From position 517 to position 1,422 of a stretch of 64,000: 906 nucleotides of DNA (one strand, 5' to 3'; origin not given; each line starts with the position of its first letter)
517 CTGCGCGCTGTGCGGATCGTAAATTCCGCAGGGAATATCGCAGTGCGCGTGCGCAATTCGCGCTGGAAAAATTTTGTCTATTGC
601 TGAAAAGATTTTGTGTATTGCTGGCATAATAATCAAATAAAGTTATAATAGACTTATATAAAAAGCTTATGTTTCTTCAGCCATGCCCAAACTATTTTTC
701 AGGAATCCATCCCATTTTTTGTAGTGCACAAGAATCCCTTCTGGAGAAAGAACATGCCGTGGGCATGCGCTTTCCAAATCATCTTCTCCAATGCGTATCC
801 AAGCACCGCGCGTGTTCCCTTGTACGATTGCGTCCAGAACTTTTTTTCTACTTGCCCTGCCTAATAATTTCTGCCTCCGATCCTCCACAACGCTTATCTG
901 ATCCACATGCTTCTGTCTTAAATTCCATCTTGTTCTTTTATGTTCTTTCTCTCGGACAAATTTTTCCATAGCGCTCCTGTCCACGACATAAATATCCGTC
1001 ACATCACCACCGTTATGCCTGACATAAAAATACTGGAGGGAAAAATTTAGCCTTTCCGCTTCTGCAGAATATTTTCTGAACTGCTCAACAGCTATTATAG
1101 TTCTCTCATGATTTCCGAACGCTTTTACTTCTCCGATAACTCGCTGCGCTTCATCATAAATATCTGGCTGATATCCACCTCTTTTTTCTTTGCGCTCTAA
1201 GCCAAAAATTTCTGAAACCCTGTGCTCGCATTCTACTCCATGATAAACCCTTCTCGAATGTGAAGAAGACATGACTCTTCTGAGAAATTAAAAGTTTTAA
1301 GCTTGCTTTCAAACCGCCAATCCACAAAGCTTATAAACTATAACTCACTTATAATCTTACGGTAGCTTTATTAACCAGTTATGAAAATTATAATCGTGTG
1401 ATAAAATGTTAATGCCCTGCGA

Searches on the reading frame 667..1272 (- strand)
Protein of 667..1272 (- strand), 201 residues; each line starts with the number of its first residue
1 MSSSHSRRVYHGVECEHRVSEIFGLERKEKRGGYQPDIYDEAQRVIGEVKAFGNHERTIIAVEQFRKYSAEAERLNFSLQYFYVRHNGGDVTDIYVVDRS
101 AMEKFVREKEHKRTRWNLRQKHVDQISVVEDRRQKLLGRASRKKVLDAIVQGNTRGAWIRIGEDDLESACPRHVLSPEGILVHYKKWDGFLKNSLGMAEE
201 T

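Call 44: find_encoding_contigs(protein=window:667-1272:-, flank=10000, max_places=2)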
Protein window:667-1272:- (201 aa): 23 contigs read that carry it; 2 places shown.
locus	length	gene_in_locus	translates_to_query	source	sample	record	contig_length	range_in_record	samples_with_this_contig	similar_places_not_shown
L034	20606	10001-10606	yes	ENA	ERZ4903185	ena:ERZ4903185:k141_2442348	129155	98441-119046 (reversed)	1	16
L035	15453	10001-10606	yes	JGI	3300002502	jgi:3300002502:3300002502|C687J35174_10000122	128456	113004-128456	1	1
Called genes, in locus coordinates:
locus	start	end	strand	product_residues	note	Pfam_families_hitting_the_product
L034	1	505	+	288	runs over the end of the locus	PF00892:EamA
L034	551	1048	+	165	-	PF10502:Peptidase_S26 (faint)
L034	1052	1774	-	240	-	-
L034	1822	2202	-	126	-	-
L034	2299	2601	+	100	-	PF01096:Zn_ribbon_TFIIS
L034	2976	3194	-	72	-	-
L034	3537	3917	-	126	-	PF01592:NifU_N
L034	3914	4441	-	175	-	PF03473:MOSC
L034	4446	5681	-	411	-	PF00155:Aminotran_1_2, PF00266:Aminotran_5, PF01041:DegT_DnrJ_EryC1, PF01212:Beta_elim_lyase, PF01053:Cys_Met_Meta_PP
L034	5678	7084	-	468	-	PF19295:SufBD_N, PF01458:SUFBD_core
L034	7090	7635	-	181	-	-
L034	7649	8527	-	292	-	PF00005:ABC_tran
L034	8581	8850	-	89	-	PF13459:Fer4_15, PF13370:Fer4_13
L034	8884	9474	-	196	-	PF08984:DUF1858, PF01521:Fe-S_biosyn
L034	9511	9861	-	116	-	-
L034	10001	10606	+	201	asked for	-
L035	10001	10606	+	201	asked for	-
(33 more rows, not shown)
